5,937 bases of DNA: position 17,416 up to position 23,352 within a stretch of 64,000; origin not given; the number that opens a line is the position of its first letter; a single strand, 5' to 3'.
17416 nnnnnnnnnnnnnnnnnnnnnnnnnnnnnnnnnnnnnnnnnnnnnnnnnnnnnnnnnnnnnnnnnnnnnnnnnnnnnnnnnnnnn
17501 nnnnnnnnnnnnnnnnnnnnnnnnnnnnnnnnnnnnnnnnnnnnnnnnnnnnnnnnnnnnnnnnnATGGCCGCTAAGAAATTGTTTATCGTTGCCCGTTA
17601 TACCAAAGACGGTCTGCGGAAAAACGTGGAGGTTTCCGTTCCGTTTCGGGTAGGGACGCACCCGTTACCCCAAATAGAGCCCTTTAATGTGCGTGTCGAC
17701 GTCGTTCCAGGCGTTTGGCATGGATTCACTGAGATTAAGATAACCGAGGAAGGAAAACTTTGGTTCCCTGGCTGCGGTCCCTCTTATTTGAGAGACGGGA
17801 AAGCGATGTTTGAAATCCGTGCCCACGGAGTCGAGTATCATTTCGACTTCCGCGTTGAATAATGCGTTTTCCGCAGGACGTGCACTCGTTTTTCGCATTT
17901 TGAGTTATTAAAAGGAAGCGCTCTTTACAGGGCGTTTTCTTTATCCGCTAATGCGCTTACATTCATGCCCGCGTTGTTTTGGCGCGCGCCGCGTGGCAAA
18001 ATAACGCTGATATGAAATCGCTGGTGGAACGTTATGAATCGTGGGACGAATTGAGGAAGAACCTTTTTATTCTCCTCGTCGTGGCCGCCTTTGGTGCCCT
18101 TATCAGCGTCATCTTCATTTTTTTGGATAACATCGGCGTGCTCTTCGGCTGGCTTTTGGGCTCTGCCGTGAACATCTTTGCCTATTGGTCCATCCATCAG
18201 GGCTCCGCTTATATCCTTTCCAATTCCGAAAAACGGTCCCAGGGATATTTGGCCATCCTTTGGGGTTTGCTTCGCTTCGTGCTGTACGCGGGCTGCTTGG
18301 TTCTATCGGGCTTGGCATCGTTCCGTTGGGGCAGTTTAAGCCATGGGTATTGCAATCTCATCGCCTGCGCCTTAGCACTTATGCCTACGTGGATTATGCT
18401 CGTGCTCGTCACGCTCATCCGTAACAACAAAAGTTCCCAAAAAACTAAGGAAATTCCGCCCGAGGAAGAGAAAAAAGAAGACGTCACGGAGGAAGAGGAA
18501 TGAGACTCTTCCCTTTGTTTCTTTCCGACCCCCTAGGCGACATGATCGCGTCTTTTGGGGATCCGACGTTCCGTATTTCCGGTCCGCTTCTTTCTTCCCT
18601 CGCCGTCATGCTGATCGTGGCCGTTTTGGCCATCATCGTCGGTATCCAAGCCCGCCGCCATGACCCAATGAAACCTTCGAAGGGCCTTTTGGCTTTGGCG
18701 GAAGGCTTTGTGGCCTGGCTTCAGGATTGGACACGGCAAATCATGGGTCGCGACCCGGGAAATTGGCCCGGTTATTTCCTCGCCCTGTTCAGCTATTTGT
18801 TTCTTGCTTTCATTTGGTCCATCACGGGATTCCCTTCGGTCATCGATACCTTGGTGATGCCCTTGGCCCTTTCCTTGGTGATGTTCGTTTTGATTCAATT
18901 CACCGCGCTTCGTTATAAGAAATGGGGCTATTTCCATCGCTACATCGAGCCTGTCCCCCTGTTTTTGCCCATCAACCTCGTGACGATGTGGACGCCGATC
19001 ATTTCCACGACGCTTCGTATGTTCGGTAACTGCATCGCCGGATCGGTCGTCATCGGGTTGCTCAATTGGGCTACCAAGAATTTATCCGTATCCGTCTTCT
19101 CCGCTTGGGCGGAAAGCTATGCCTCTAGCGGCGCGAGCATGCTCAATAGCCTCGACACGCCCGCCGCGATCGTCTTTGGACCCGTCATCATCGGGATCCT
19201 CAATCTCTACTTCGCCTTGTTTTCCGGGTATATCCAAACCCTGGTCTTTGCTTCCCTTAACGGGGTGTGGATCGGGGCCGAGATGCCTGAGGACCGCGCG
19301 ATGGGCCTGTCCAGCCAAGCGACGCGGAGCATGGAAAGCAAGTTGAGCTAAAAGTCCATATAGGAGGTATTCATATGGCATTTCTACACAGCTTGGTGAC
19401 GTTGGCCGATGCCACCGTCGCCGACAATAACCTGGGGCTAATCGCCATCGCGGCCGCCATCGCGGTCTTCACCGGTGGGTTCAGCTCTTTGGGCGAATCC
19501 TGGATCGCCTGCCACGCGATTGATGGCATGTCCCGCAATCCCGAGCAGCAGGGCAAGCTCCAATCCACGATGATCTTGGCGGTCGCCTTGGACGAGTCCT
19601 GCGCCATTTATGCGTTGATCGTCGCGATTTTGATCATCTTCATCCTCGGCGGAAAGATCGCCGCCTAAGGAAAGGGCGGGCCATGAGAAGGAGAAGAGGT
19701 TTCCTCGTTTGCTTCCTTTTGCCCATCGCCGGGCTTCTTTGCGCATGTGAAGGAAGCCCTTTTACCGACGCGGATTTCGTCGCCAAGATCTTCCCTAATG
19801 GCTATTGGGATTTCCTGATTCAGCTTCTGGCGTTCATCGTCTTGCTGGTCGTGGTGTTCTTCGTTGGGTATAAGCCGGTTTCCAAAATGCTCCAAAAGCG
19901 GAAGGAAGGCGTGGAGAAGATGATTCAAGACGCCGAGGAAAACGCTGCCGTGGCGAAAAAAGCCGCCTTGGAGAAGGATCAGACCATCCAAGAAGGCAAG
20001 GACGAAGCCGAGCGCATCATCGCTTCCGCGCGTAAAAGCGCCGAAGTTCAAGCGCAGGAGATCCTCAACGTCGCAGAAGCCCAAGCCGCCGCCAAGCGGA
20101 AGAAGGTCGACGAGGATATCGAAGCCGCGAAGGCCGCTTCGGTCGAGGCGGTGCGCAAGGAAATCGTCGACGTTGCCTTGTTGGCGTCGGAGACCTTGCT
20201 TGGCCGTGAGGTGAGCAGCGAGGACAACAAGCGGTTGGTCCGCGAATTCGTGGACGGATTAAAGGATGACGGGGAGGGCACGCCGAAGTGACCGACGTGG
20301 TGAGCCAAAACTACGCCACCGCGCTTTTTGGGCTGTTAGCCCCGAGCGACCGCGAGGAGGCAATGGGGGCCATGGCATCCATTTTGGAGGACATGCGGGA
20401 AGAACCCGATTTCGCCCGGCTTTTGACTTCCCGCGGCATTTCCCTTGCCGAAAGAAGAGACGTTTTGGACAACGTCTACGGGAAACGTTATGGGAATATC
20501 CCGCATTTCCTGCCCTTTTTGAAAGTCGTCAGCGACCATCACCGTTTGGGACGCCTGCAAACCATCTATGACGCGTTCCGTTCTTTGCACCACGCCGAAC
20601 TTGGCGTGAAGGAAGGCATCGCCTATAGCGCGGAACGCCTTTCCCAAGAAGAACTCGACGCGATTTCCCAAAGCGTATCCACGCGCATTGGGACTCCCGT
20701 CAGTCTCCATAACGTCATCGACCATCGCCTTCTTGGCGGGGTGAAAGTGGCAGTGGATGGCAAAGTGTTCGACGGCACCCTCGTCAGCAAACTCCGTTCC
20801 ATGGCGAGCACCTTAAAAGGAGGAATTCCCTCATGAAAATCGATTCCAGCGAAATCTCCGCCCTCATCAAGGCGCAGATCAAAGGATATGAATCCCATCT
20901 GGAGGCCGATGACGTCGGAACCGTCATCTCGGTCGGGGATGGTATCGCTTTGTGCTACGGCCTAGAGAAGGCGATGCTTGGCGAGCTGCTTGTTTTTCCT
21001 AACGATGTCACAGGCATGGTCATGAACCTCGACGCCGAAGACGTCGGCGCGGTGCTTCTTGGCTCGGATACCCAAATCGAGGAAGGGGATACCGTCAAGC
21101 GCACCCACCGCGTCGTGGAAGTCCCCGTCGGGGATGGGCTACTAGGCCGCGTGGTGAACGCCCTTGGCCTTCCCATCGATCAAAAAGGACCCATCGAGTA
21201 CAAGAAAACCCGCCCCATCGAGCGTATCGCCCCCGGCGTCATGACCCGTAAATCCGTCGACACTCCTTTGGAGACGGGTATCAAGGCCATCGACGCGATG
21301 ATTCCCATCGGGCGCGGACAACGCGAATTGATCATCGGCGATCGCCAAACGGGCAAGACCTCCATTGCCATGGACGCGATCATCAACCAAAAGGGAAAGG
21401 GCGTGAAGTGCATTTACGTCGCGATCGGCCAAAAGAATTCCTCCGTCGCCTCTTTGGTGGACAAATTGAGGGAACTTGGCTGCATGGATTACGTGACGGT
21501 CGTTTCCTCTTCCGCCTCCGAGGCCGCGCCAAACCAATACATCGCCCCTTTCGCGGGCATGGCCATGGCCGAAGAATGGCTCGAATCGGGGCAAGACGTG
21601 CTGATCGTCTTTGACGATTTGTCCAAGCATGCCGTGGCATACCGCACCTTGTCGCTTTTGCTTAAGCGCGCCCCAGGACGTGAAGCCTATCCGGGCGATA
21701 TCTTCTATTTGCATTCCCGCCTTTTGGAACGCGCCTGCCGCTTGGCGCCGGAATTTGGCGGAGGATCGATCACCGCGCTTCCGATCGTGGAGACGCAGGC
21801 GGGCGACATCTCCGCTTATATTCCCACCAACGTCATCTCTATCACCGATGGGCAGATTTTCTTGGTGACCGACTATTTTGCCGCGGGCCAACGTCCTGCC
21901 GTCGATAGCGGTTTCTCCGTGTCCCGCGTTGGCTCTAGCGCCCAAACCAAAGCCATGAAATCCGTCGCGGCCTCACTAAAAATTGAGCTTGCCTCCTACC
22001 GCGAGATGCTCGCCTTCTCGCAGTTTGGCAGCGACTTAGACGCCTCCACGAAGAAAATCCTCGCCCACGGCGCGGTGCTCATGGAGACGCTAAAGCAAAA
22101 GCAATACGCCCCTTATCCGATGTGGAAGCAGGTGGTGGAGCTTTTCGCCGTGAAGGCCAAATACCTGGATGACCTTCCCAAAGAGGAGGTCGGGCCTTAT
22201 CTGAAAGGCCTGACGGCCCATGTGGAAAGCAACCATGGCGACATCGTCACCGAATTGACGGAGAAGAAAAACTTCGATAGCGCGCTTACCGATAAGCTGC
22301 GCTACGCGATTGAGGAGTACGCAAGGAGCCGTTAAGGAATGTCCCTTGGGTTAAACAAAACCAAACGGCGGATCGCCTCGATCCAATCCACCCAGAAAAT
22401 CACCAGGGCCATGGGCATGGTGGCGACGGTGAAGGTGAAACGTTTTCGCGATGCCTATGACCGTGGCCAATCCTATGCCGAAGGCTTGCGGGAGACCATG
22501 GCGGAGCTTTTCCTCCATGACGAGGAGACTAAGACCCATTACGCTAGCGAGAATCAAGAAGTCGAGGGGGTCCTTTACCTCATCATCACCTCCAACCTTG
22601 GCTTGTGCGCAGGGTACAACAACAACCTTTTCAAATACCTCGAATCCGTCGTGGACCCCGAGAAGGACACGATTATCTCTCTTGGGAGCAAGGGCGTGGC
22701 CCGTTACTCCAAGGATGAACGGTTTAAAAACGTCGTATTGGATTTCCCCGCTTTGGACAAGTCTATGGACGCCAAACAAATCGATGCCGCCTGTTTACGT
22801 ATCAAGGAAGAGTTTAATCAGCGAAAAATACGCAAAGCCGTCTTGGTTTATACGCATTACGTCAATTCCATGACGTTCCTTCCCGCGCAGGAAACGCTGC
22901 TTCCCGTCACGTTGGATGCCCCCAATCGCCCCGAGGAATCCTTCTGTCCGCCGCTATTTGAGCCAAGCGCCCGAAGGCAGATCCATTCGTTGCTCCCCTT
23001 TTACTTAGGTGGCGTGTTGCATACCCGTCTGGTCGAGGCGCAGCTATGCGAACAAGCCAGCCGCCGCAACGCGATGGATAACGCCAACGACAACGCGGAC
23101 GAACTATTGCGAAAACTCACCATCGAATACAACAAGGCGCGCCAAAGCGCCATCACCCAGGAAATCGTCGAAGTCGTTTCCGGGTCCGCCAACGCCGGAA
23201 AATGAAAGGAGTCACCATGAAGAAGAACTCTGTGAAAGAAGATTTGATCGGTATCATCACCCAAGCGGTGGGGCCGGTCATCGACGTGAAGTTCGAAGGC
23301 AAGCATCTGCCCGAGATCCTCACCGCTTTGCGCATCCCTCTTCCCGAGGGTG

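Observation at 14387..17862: Insulated 8-gene island of small unknown proteins (Sel1, Zn-ribbon, two DUF1963, three small paralogues, one 311-aa protein) wedged between pfk and the atp operon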

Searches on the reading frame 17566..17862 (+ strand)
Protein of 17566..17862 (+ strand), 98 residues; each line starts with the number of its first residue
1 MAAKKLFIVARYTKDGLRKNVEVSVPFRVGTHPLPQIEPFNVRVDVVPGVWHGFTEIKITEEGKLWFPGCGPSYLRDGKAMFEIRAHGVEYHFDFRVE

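Call 3: search_protein_families(library=pfam, proteins=[window:17566-17862:+], max_evalue=1)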
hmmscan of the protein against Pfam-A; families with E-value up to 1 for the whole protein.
window:17566-17862:+ (98 aa): 0 families

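Call 4: search_protein_families(library=padloc, proteins=[window:17566-17862:+], max_evalue=1)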
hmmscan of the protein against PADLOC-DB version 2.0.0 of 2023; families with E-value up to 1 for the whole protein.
window:17566-17862:+ (98 aa): 0 families

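Call 5: search_protein_families(library=ncbifam, proteins=[window:17566-17862:+], max_evalue=1)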
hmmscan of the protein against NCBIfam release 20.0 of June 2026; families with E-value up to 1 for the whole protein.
window:17566-17862:+ (98 aa): 0 families

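Call 41: search_solved_structures(query=A5, max_evalue=10)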
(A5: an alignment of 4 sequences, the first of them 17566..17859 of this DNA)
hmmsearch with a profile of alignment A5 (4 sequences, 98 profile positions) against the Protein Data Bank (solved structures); distinct sequences matched with E-value up to 10: 1.
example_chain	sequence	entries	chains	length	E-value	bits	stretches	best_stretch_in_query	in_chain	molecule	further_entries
8hkx_AS4E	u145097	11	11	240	0.34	14.3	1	23-79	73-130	30S ribosomal protein S4e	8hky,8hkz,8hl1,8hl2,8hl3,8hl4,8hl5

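Call 71: search_protein_families(library=phrogs, proteins=[window:17566-17862:+], max_evalue=0.1)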
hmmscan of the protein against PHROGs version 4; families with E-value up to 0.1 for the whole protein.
window:17566-17862:+ (98 aa): 0 families

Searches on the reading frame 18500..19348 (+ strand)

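Call 110: search_protein_families(library=ncbifam, proteins=[window:18500-19348:+], max_evalue=0.00001)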
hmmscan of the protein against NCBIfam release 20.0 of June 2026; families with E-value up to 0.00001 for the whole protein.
window:18500-19348:+ (283 aa): 12 families
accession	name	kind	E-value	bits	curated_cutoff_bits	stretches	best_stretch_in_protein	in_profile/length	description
NF004485.0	PRK05815.3-3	equivalog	1.7e-41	142.4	249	1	28-266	23-256/281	F0F1 ATP synthase subunit A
NF004487.0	PRK05815.3-5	equivalog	4.2e-32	111.5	224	1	30-267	27-242/269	F0F1 ATP synthase subunit A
NF004486.0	PRK05815.3-4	equivalog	5.8e-22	78.5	272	1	31-200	26-195/224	F0F1 ATP synthase subunit A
NF004484.0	PRK05815.3-2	equivalog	1.8e-20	73.7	234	1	23-197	16-186/226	F0F1 ATP synthase subunit A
NF004481.0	PRK05815.2-3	equivalog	3e-19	69.6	227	1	34-188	26-179/225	F0F1 ATP synthase subunit A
NF009955.0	PRK13421.1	equivalog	1.9e-16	60.3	302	1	25-188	18-178/231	F0F1 ATP synthase subunit A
NF004479.0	PRK05815.1-4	equivalog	5.5e-16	58.6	268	1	31-262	17-234/238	F0F1 ATP synthase subunit A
TIGR03306.1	altF1_A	exception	2e-13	50.4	302.1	1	23-188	13-177/217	alternate F1F0 ATPase, F0 subunit A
NF009954.0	PRK13420.1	equivalog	2.8e-12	46.9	272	1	26-185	19-175/229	F0F1 ATP synthase subunit A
TIGR01131.1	ATP_synt_6_or_A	equivalog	5.6e-12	46.1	102.6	1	32-258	15-223/227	F0F1 ATP synthase subunit A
NF004482.0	PRK05815.2-4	equivalog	1.6e-08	34.5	225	1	33-218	32-209/252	F0F1 ATP synthase subunit A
NF009953.0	PRK13419.1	equivalog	6e-08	32.4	460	1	37-185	116-276/346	F0F1 ATP synthase subunit A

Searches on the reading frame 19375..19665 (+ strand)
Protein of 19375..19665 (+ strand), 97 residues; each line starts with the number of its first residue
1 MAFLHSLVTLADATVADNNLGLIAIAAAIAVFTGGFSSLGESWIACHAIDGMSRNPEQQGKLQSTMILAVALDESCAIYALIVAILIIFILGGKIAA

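Call 110: search_protein_families(library=ncbifam, proteins=[window:19375-19665:+], max_evalue=0.00001)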
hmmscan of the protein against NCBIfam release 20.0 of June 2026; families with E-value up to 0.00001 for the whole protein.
window:19375-19665:+ (97 aa): 10 families
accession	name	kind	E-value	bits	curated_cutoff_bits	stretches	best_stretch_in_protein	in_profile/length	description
NF005521.0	PRK07159.1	equivalog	3.9e-14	52.5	122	1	11-90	20-100/101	F0F1 ATP synthase subunit C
NF005608.0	PRK07354.1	equivalog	1.2e-11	45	128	1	25-89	11-76/81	F0F1 ATP synthase subunit C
NF009999.0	PRK13471.1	equivalog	1.6e-11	44.2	124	1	24-91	17-85/85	F0F1 ATP synthase subunit C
NF005733.0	PRK07558.1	equivalog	8.7e-11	41.9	85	1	24-90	8-74/75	F0F1 ATP synthase subunit C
TIGR01260.1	ATP_synt_c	equivalog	1.5e-10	41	43.95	1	39-89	7-57/58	ATP synthase F0 subunit C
NF005363.0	PRK06876.1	equivalog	4.1e-10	39.4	71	1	18-90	3-76/80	F0F1 ATP synthase subunit C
NF006295.0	PRK08482.1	equivalog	2.5e-09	37.6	135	1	25-89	38-99/105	F0F1 ATP synthase subunit C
NF009998.0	PRK13468.1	equivalog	2.7e-09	37.2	116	1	25-89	13-78/88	F0F1 ATP synthase subunit C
NF005900.0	PRK07874.1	equivalog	4.3e-09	36.5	114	1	8-85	4-78/80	ATP synthase F0 subunit C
NF004913.0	PRK06271.1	equivalog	6.5e-08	32.1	211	1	19-91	150-218/220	V-type ATP synthase subunit K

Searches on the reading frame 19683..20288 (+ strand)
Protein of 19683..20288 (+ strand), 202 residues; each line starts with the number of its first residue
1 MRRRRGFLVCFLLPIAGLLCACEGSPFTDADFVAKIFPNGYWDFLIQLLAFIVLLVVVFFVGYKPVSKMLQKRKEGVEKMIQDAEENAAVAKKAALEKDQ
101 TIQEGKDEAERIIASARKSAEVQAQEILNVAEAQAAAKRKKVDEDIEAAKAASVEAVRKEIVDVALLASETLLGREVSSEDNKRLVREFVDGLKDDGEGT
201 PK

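Call 110: search_protein_families(library=ncbifam, proteins=[window:19683-20288:+], max_evalue=0.00001)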
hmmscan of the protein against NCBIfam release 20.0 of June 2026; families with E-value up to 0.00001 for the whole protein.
window:19683-20288:+ (202 aa): 23 families
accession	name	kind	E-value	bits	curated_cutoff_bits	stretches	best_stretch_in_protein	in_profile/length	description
NF009992.0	PRK13461.1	equivalog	1.9e-20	73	127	1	44-191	8-155/159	F0F1 ATP synthase subunit B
NF004412.0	PRK05759.1-3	equivalog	7.4e-20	71.6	156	1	37-196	24-183/185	F0F1 ATP synthase subunit B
TIGR01144.1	ATP_synt_b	equivalog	3.4e-19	69.2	65.5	1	47-191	1-145/147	F0F1 ATP synthase subunit B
NF009987.0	PRK13453.1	equivalog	3.9e-19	69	172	1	44-192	21-169/173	F0F1 ATP synthase subunit B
NF005606.0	PRK07352.1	equivalog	2.5e-18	66.5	137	1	49-193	28-172/175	F0F1 ATP synthase subunit B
NF004873.0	PRK06231.1-3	equivalog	2.8e-18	66.2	220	1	30-195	38-202/208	F0F1 ATP synthase subunit B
NF011044.0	PRK14474.1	equivalog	6.7e-16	58.5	339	1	46-194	10-158/258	F0F1 ATP synthase subunit B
NF011043.0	PRK14473.1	equivalog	1e-15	58.1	168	1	44-193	11-160/164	F0F1 ATP synthase subunit B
NF004411.0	PRK05759.1-2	equivalog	1.9e-15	57.3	131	1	45-191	8-154/156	F0F1 ATP synthase subunit B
NF005607.0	PRK07353.1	equivalog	2.1e-15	56.8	131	1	46-175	25-154/155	F0F1 ATP synthase subunit B'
NF009989.0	PRK13455.1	equivalog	1.5e-13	51.2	249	1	43-189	30-176/185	F0F1 ATP synthase subunit B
NF004872.0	PRK06231.1-2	equivalog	1.7e-13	51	304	1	15-191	19-195/198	F0F1 ATP synthase subunit B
NF011042.0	PRK14472.1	equivalog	6e-12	45.9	198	1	49-193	26-170/175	F0F1 ATP synthase subunit B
NF006611.0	PRK09173.1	equivalog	2.8e-11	43.7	195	1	46-194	9-155/159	F0F1 ATP synthase subunit B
TIGR03321.1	alt_F1F0_F0_B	exception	3.4e-11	43.4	224.7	1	44-195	8-159/246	alternate F1F0 ATPase, F0 subunit B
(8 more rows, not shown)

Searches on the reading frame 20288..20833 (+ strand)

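Call 110: search_protein_families(library=ncbifam, proteins=[window:20288-20833:+], max_evalue=0.00001)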
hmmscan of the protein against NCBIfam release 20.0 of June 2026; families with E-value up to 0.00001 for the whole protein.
window:20288-20833:+ (182 aa): 14 families
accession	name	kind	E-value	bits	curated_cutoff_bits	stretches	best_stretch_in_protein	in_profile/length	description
NF004403.0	PRK05758.2-4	equivalog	9.5e-27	94.2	148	1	1-177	2-177/180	F0F1 ATP synthase subunit delta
NF009975.0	PRK13436.1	equivalog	8.6e-24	84.6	129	1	4-176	6-177/180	F0F1 ATP synthase subunit delta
NF004406.0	PRK05758.3-2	equivalog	5.7e-22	78.5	172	1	5-178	11-184/186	F0F1 ATP synthase subunit delta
TIGR01145.1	ATP_synt_delta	equivalog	6.5e-21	75.3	57.5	1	5-176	1-172/172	ATP synthase F1 subunit delta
NF004402.0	PRK05758.2-2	equivalog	1.8e-19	70.4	115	1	4-177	6-178/179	F0F1 ATP synthase subunit delta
NF006291.0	PRK08474.1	equivalog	3.1e-14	53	95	1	1-158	1-152/176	F0F1 ATP synthase subunit delta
NF004399.0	PRK05758.1-1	equivalog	4.5e-14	52.7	160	1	5-172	4-171/179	F0F1 ATP synthase subunit delta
NF004404.0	PRK05758.2-5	equivalog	4.7e-12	46.3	221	1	5-177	7-176/177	F0F1 ATP synthase subunit delta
NF009967.0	PRK13430.1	equivalog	1.2e-11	44.4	200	1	37-177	132-270/271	F0F1 ATP synthase subunit delta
NF009969.0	PRK13434.1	equivalog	5.4e-10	39.4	179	1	4-173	5-170/186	F0F1 ATP synthase subunit delta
NF004401.0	PRK05758.2-1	equivalog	8.2e-10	39.1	116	1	2-177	5-178/178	F0F1 ATP synthase subunit delta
NF009964.0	PRK13429.1-3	equivalog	6.2e-09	36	154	1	3-177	4-177/180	F0F1 ATP synthase subunit delta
NF009976.0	PRK13441.1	equivalog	6.9e-09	35.7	153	1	4-174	5-174/182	F0F1 ATP synthase subunit delta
NF009961.0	PRK13428.1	equivalog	6.9e-07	28.8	328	1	38-176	305-443/445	F0F1 ATP synthase subunit B/delta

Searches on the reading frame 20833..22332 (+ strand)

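Call 110: search_protein_families(library=ncbifam, proteins=[window:20833-22332:+], max_evalue=0.00001)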
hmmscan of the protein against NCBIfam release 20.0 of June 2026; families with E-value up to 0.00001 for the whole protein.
window:20833-22332:+ (500 aa): 35 families (the best 25 are shown)
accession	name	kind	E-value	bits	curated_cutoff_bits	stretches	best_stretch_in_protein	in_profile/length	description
TIGR00962.1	atpA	equivalog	6.3e-231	767.4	484.45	1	3-498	2-499/503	F0F1 ATP synthase subunit alpha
NF009884.0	PRK13343.1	equivalog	1.9e-208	693.2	554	1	3-498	5-500/507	F0F1 ATP synthase subunit alpha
TIGR03324.1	alt_F1F0_F1_al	exception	3.1e-177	590.2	750.5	1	12-487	12-487/497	alternate F1F0 ATPase, F1 subunit alpha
NF045863.1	glide_MMOB1660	exception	1.9e-137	459.3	600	1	31-448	3-425/515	MMOB1660 family gliding motility ATPase complex subunit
NF005523.0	PRK07165.1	equivalog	6.2e-106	355.1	414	1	59-497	37-476/509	ATP F0F1 synthase subunit alpha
NF045936.2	MSC_0619_alpha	exception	1.6e-99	333.9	520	1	68-497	40-472/505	MSC_0619 family F1-like ATPase alpha subunit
TIGR02546.1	III_secr_ATP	equivalog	3.9e-57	193.8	604.75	1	40-425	17-406/423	type III secretion system ATPase SctN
TIGR03496.1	FliI_clade1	equivalog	2.4e-54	184.7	619.1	1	57-430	32-404/414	flagellar protein export ATPase FliI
TIGR01026.1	fliI_yscN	subfamily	2.1e-49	168.5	379.5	1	57-423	58-421/440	FliI/YscN family ATPase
TIGR03497.1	FliI_clade2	equivalog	1.7e-47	162.3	629.8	1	46-410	17-379/413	flagellar protein export ATPase FliI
TIGR03498.1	FliI_clade3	equivalog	2.7e-47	161.4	587.45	1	31-427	3-404/418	flagellar protein export ATPase FliI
NF006575.0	PRK09099.1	subfamily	1.3e-46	159.3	706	1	76-401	79-398/443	type III secretion system ATPase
NF005391.0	PRK06936.1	equivalog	6.3e-45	153.8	657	1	76-424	76-421/439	type III secretion system ATPase SctN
NF006290.1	PRK08472.1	equivalog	2.3e-43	148.6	644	1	58-390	53-379/433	flagellar protein export ATPase FliI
NF006012.0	PRK08149.1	equivalog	3.5e-42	144.9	594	1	69-400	57-386/431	type III secretion system ATPase SctN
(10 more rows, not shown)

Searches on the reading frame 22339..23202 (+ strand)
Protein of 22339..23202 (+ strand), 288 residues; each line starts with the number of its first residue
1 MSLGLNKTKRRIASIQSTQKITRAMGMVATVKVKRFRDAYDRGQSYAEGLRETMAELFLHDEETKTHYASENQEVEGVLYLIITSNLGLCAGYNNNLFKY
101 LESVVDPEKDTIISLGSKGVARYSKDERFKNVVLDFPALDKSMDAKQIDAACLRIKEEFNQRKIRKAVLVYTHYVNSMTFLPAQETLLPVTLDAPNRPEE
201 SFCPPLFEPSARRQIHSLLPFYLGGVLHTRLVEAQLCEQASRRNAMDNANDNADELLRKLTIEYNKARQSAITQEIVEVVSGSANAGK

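Call 110: search_protein_families(library=ncbifam, proteins=[window:22339-23202:+], max_evalue=0.00001)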
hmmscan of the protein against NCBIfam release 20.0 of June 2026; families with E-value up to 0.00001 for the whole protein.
window:22339-23202:+ (288 aa): 13 families
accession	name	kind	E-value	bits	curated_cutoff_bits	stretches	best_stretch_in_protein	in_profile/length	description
TIGR01146.1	ATPsyn_F1gamma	equivalog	2.9e-67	227.5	194.45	1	5-284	4-284/286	ATP synthase F1 subunit gamma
NF004145.0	PRK05621.1-2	equivalog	1.8e-53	182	317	1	5-284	4-300/306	F0F1 ATP synthase subunit gamma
NF004144.0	PRK05621.1-1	equivalog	9e-53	179.6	372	1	7-284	6-285/287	F0F1 ATP synthase subunit gamma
NF009959.0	PRK13426.1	equivalog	8.6e-50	169.9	394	1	5-285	4-290/291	F0F1 ATP synthase subunit gamma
NF004147.0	PRK05621.2-1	equivalog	1.8e-49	169.2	382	1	1-284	1-290/293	F0F1 ATP synthase subunit gamma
NF009958.0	PRK13425.1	equivalog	2.2e-47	161.9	501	1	6-283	5-287/292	F0F1 ATP synthase subunit gamma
NF009960.0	PRK13427.1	equivalog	3.9e-47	161.1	432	1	8-283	7-285/289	F0F1 ATP synthase subunit gamma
NF010709.0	PRK14111.1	equivalog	4.6e-47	160.8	425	1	8-285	7-287/290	F0F1 ATP synthase subunit gamma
NF004146.0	PRK05621.1-4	equivalog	1.3e-44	152.8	342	1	5-283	4-293/296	F0F1 ATP synthase subunit gamma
NF009957.0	PRK13424.1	equivalog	5.7e-41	140.7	436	1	5-283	4-286/291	F0F1 ATP synthase subunit gamma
NF010708.0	PRK14110.1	equivalog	1e-38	133.4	445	1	7-282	8-286/291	F0F1 ATP synthase subunit gamma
NF009956.0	PRK13422.1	equivalog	5.5e-25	88.3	582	1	9-284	8-296/298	F0F1 ATP synthase subunit gamma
TIGR03323.1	alt_F1F0_F1_gam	exception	2.6e-23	82.8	282.35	1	9-282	2-281/285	alternate F1F0 ATPase, F1 subunit gamma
